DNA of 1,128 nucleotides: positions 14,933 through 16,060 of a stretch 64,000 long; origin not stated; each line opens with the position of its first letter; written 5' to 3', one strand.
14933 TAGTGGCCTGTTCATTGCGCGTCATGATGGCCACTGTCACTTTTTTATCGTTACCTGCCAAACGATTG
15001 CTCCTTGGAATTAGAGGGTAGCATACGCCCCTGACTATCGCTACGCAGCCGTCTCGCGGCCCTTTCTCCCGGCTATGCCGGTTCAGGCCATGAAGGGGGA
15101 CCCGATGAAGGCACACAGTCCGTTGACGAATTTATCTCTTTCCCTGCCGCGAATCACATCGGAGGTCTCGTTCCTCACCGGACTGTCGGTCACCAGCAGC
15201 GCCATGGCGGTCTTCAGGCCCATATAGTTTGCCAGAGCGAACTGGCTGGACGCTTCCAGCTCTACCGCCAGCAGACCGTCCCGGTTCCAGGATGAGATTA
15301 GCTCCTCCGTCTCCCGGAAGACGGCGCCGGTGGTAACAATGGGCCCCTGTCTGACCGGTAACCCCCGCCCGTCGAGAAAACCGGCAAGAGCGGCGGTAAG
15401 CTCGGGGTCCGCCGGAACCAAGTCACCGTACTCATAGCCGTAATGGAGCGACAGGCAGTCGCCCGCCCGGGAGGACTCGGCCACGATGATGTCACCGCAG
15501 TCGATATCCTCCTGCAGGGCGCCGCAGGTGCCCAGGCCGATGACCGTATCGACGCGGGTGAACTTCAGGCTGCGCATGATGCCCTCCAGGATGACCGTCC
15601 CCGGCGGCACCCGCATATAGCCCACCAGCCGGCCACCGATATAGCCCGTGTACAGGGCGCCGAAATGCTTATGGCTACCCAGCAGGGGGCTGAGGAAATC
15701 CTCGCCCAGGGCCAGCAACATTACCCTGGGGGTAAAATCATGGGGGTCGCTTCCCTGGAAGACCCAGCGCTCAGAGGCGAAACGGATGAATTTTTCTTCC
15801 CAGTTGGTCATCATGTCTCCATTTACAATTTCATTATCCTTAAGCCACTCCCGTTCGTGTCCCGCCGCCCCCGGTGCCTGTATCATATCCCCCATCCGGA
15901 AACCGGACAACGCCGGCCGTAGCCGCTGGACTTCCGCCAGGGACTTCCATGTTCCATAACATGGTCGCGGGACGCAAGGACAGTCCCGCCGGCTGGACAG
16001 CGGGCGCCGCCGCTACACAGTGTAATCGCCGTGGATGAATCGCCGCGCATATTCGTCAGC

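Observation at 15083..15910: MTA/SAH (5'-deoxyadenosine) nucleosidase homologue embedded among the radical SAMs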

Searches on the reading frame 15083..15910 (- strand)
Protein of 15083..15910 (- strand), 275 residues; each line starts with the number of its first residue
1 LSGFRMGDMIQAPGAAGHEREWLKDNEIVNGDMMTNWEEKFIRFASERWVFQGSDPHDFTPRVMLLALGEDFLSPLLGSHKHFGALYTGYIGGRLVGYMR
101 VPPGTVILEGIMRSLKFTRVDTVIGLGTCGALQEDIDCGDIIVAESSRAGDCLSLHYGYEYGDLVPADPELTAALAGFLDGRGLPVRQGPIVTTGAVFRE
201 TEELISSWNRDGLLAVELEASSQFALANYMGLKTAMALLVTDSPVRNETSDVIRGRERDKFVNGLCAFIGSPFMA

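Call 4: search_protein_families(library=pfam, proteins=[window:15083-15910:-], max_evalue=1)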
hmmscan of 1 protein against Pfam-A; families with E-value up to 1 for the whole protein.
window:15083-15910:- (275 aa): 1 family
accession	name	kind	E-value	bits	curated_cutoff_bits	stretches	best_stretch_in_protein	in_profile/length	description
PF01048.26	PNP_UDP_1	-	1.6e-23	83.8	25.1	1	78-246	26-202/233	Phosphorylase superfamily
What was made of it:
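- On PNP_UDP_1 / NP-I superfamily (Pfam PF01048): The score is 83.8 bits against 25.1, E=1.6e-23 (call 4).
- Checked: It encodes a PNP_UDP_1 (PF01048) protein: E=1.6e-23, 83.8 bits against a cut-off of 25.1 (call 4).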

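Call 5: search_protein_families(library=ncbifam, proteins=[window:15083-15910:-], max_evalue=1)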
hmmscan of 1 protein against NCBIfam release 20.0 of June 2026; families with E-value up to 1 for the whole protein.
window:15083-15910:- (275 aa): 14 families
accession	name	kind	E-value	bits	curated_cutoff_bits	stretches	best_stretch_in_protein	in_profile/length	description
NF004489.0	PRK05819.1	subfamily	1.4e-13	50.6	230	1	117-249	80-212/236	DeoD-type purine-nucleoside phosphorylase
TIGR00107.1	deoD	equivalog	4.4e-13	49.3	232.25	1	115-248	74-207/232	purine-nucleoside phosphorylase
NF009914.0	PRK13374.1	subfamily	9.3e-12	45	338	1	117-250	80-213/235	DeoD-type purine-nucleoside phosphorylase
TIGR03468.1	HpnG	hypoth_equivalog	8.3e-10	38.6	187.1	1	111-243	37-157/212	hopanoid-associated phosphorylase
TIGR01718.1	Uridine-psphlse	equivalog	4e-09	36.2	280.3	2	114-161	73-121/245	uridine phosphorylase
NF008383.0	PRK11178.1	equivalog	2.5e-07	30.3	262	1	117-158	83-124/254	uridine phosphorylase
NF004079.0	PRK05584.1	equivalog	9.3e-07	28.6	169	1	118-223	66-179/232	5'-methylthioadenosine/adenosylhomocysteine nucleosidase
TIGR01704.1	MTA_SAH-Nsdase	equivalog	3.9e-06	26.5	73.8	1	115-221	62-176/229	5'-methylthioadenosine/S-adenosylhomocysteine nucleosidase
NF005500.0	PRK07115.1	equivalog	1.6e-05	24.3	264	1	111-260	80-226/261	AMP nucleosidase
TIGR03664.1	fut_nucase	equivalog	2.5e-05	24.1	124.7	1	111-221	53-180/228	futalosine hydrolase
TIGR01694.1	MTAP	equivalog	0.00026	20.4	274.85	1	100-250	56-212/240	S-methyl-5'-thioadenosine phosphorylase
TIGR01721.1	AMN-like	hypoth_equivalog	0.00032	19.9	307.2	1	120-261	87-225/269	AMP nucleosidase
NF005476.0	PRK07077.1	equivalog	0.0055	16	215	1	111-242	45-171/243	phosphorylase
NF006334.0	PRK08564.1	equivalog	0.058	12.5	382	1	100-145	64-109/267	S-methyl-5'-thioadenosine phosphorylase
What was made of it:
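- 15083..15814 (-): PNP_UDP_1-superfamily gene (243 aa from ATG 15814, or 242 aa from ATG 15811). It belongs to an orphan subfamily and is predicted to be a phosphate-independent purine N-ribosyl hydrolase. Pfam gives E=1.6e-23 (call 4) and no NCBIfam cut-off is reached (call 5).
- On MTA/SAH nucleosidase (MtnN/Pfs; TIGR01704, NF004079): The scores are 26.5 against 73.8 and 28.6 against 169 bits (call 5).
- On DeoD-type purine nucleoside phosphorylase (TIGR00107, NF004489): The scores are 49.3 against 232.25 and 50.6 against 230 bits (call 5).
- On HpnG hopanoid-associated phosphorylase (TIGR03468): The score is 38.6 against 187.1 bits (call 5).
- On Futalosine hydrolase MqnB (TIGR03664): The score is 24.1 against 124.7 bits (call 5).
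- On AMP nucleosidase (NF005500 / TIGR01721): The scores are 24.3 against 264 and 19.9 against 307 bits (call 5).
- Closest known: DeoD-type hexameric purine nucleoside phosphorylase. Different: It scores 49-51 bits against cut-offs of 230-232 (call 5).
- Closest known: HpnG. Different: Scores are 38.6 against 187 for HpnG and 24.1 against 124.7 for MqnB (call 5).
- Closest known: Short AMP-nucleosidase-like proteins. Different: The query itself scores only 24.3 bits against a cut-off of 264 (call 5), and there is no evidence for a nucleotide substrate.
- Checked: The NCBIfam MTAN models score 26.5 and 28.6 bits against cut-offs of 73.8 and 169 (call 5).
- Scores are 49-51 bits against cut-offs of 230-232 (call 5). 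The query itself scores 24.3 bits (call 5).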

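Call 9: find_homologous_proteins(query=window:15083-15910:-, max_evalue=0.001)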
Query window:15083-15910:- (275 aa): 76 proteins with E <= 0.001 among 1752 candidates.
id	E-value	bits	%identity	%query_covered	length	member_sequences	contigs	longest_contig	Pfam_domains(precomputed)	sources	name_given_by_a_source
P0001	4.1e-160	550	100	88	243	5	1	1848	PF01048.27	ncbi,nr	ncbi:MAG TPA: hypothetical protein ENH44_00875 [Actinobacteria bacterium]|nr:hypothetical protein [A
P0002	1.4e-132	459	82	88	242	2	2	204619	PF01048.27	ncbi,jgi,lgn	-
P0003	4.4e-121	422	76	87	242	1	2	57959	PF01048.27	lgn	-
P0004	8.8e-121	421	73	88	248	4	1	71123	PF01048.27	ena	-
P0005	8.7e-120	417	72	88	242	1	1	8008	PF01048.27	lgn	-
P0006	1.5e-119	417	75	87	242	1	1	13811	PF01048.27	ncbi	-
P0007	8.5e-119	414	73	87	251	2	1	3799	PF01048.27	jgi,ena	-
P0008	2.5e-117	409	73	87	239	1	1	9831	PF01048.27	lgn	-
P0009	6.7e-117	408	74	87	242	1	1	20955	PF01048.27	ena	-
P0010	2.4e-116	406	70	88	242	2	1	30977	PF01048.27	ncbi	ncbi:MAG: hypothetical protein WC828_03320 [Thermoleophilia bacterium]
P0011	4.2e-116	405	73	87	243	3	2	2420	PF01048.27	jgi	-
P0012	1.8e-115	403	73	87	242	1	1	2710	PF01048.27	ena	-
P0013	5.3e-115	402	71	89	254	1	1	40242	PF01048.27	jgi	-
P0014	7.2e-115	401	71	87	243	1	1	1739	PF01048.27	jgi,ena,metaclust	metaclust:\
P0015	3.7e-114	399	70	87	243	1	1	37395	PF01048.27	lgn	-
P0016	4.1e-114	399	71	87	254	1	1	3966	PF01048.27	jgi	-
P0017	4.8e-114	398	71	87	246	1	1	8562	PF01048.27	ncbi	-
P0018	2.3e-113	396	73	86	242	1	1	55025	PF01048.27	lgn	-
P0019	2.5e-113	396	70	87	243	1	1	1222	PF01048.27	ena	-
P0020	2.8e-113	396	69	87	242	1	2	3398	PF01048.27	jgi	jgi:purine-nucleoside phosphorylase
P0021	5.0e-113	395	69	87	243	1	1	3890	PF01048.27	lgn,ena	-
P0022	1.7e-112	393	69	87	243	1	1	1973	PF01048.27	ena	-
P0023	2.0e-112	393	67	88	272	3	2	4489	PF01048.27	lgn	-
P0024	2.2e-112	393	73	87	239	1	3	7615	PF01048.27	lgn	-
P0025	4.0e-112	392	68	88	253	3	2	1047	PF01048.27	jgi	jgi:purine-nucleoside phosphorylase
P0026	1.1e-111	391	70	86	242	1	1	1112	PF01048.27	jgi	jgi:purine-nucleoside phosphorylase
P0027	3.7e-111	389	71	87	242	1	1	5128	PF01048.27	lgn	-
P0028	3.8e-111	389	69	87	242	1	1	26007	PF01048.27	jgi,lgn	jgi:purine-nucleoside phosphorylase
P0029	1.3e-110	387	76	81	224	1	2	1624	PF01048.27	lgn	-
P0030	1.8e-110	387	67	88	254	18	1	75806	PF01048.27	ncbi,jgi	jgi:purine-nucleoside phosphorylase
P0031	2.1e-110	386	70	88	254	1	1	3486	PF01048.27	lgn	-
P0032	2.7e-110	386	68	88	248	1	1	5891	PF01048.27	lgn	-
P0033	3.2e-110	386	68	88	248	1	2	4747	PF01048.27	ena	-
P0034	4.1e-110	386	70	86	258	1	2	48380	PF01048.27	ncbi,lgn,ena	-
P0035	4.2e-110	386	71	87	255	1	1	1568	PF01048.27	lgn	-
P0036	1.1e-109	384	70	86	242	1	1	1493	PF01048.27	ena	-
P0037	2.1e-109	383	66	88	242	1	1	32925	PF01048.27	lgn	-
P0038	8.5e-109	381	67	88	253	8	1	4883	PF01048.27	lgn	-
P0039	8.6e-109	381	67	88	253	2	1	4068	PF01048.27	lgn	-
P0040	1.3e-108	381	69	86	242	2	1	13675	PF01048.27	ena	-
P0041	1.5e-108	380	66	88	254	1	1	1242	PF01048.27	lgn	-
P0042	1.7e-108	380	67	88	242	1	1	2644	PF01048.27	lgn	-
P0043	1.9e-108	380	67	88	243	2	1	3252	PF01048.27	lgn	-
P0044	2.0e-108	380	67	86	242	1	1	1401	PF01048.27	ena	-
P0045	2.2e-108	380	66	88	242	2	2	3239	PF01048.27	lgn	-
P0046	3.0e-108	379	66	88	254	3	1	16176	PF01048.27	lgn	-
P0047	2.1e-107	377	67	86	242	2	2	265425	PF01048.27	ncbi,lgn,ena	-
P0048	2.2e-107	377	67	87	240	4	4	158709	PF01048.27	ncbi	ncbi:MAG: phosphorylase family protein [Thermoleophilia bacterium]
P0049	5.0e-107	375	64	89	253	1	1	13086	PF01048.27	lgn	-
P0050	9.5e-107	375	65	87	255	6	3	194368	PF01048.27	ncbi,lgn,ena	-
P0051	1.0e-106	374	66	88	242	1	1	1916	PF01048.27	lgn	-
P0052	1.1e-106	374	64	88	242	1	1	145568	PF01048.27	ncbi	ncbi:MAG: phosphorylase family protein [Thermoleophilia bacterium]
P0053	1.2e-106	374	66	87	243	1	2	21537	PF01048.27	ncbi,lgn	-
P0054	1.8e-106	374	64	88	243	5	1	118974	PF01048.27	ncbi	ncbi:MAG: phosphorylase family protein [Thermoleophilia bacterium]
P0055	2.2e-106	373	66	87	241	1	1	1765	PF01048.27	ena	-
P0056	1.2e-105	371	64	88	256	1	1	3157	PF01048.27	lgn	-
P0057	2.9e-105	370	64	88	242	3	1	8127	PF01048.27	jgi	jgi:purine-nucleoside phosphorylase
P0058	7.5e-104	365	67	88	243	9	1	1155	PF01048.27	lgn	-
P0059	1.6e-103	364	66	87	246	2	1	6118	PF01048.27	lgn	-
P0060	1.2e-102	361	67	87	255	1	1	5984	PF01048.27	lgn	-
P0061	2.4e-101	357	67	87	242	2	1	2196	PF01048.27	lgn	-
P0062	2.6e-101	357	65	87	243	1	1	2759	PF01048.27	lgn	-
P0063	3.1e-101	356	66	83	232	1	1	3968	PF01048.27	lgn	-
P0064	2.1e-100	354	64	88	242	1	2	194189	PF01048.27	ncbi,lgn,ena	-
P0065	4.0e-100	353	64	87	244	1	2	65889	PF01048.27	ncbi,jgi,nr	ncbi:MAG: hypothetical protein C4534_06615 [Gaiellales bacterium]|nr:MAG: hypothetical protein C4534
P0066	1.2e-99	351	65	87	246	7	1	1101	PF01048.27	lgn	-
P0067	4.4e-99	349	62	91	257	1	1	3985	PF01048.27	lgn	-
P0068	1.0e-98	348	65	88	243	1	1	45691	PF01048.27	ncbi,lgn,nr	ncbi:MAG: hypothetical protein IBX61_03090 [Thermoleophilia bacterium]|nr:hypothetical protein [Ther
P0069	3.5e-97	343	65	82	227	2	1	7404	PF01048.27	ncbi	-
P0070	6.6e-97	342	62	88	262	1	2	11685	PF01048.27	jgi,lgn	jgi:purine-nucleoside phosphorylase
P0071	1.8e-96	341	68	84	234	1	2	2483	PF01048.27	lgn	-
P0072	2.1e-93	331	64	83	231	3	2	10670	PF01048.27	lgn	-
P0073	2.5e-74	268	69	65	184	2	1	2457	PF01048.27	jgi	jgi:uridine phosphorylase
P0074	3.6e-9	54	37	44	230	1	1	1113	PF01048.27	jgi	jgi:DeoD family purine-nucleoside phosphorylase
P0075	4.2e-7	48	37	45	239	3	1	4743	PF01048.27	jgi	jgi:uridine phosphorylase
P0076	9.7e-5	40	35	44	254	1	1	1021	PF01048.27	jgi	jgi:DeoD family purine-nucleoside phosphorylase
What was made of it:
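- Checked: It has 73 close homologues at 62-100% identity (call 9).
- JGI auto-annotation calls homologues 'purine-nucleoside phosphorylase' (call 9).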

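Call 11: find_encoding_contigs(protein=P0002, flank=10000, max_places=3)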
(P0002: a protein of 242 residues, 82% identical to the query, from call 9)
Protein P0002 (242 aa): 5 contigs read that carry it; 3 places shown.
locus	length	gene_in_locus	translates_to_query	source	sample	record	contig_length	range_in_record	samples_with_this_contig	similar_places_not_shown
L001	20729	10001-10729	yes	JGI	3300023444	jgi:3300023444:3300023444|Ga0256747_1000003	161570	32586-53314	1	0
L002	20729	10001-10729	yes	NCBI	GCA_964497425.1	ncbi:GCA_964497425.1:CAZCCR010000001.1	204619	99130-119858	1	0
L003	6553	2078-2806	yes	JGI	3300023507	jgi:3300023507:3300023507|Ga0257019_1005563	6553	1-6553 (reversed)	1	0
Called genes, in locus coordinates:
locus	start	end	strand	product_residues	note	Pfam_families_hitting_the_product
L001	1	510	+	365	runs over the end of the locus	PF03816:LytR_cpsA_psr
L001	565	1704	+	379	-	PF13439:Glyco_transf_4, PF13579:Glyco_trans_4_4, PF20706:GT4-conflict, PF00534:Glycos_transf_1, PF13692:Glyco_trans_1_4, PF13524:Glyco_trans_1_2 (weak)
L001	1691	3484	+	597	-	PF16158:N_BRCA1_IG (weak), PF04932:Wzy_C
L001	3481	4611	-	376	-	PF13439:Glyco_transf_4, PF13579:Glyco_trans_4_4, PF20706:GT4-conflict, PF00534:Glycos_transf_1, PF13692:Glyco_trans_1_4, PF13524:Glyco_trans_1_2 (weak)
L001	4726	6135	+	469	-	PF13727:CoA_binding_3, PF02397:Bac_transf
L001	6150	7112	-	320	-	-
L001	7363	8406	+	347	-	PF13439:Glyco_transf_4, PF00534:Glycos_transf_1, PF13692:Glyco_trans_1_4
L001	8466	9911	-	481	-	PF01943:Polysacc_synt, PF13440:Polysacc_synt_3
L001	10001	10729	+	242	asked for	PF01048:PNP_UDP_1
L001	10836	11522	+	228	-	PF00535:Glycos_transf_2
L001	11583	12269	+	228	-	PF12804:NTP_transf_3 (weak), PF13641:Glyco_tranf_2_3 (weak), PF00535:Glycos_transf_2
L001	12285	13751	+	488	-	PF02310:B12-binding, PF04055:Radical_SAM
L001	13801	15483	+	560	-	PF13231:PMT_2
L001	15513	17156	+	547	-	PF13231:PMT_2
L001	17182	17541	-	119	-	PF00892:EamA (weak)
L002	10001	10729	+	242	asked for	PF01048:PNP_UDP_1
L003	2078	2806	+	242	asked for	PF01048:PNP_UDP_1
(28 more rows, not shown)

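Call 12: find_encoding_contigs(protein=P0047, flank=10000, max_places=3)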
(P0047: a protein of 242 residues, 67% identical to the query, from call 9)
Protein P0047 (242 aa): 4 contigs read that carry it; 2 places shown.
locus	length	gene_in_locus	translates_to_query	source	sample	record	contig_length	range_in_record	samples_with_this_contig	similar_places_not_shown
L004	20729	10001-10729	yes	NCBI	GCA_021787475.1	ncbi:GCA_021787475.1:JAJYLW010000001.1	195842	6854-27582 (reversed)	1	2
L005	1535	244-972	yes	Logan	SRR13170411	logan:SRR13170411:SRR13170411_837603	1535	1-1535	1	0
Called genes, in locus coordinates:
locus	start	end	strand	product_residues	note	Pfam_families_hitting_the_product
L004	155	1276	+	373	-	PF13439:Glyco_transf_4, PF20706:GT4-conflict, PF00534:Glycos_transf_1, PF13692:Glyco_trans_1_4, PF13524:Glyco_trans_1_2 (weak)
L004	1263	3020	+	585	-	PF04932:Wzy_C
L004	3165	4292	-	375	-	PF13439:Glyco_transf_4, PF13579:Glyco_trans_4_4 (weak), PF20706:GT4-conflict, PF00534:Glycos_transf_1, PF13692:Glyco_trans_1_4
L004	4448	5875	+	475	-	PF13727:CoA_binding_3, PF02397:Bac_transf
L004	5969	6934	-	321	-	-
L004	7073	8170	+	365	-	PF13439:Glyco_transf_4, PF00534:Glycos_transf_1, PF13692:Glyco_trans_1_4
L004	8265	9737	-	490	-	PF01943:Polysacc_synt, PF13440:Polysacc_synt_3, PF03023:MurJ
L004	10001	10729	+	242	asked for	PF01048:PNP_UDP_1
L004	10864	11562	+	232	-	PF00535:Glycos_transf_2, PF13641:Glyco_tranf_2_3 (weak)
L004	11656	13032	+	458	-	PF02310:B12-binding, PF04055:Radical_SAM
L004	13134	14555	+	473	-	PF02310:B12-binding, PF04055:Radical_SAM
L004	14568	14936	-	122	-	-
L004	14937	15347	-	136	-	PF00893:Multi_Drug_Res (weak)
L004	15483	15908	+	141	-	-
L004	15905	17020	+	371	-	PF01041:DegT_DnrJ_EryC1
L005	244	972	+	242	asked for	PF01048:PNP_UDP_1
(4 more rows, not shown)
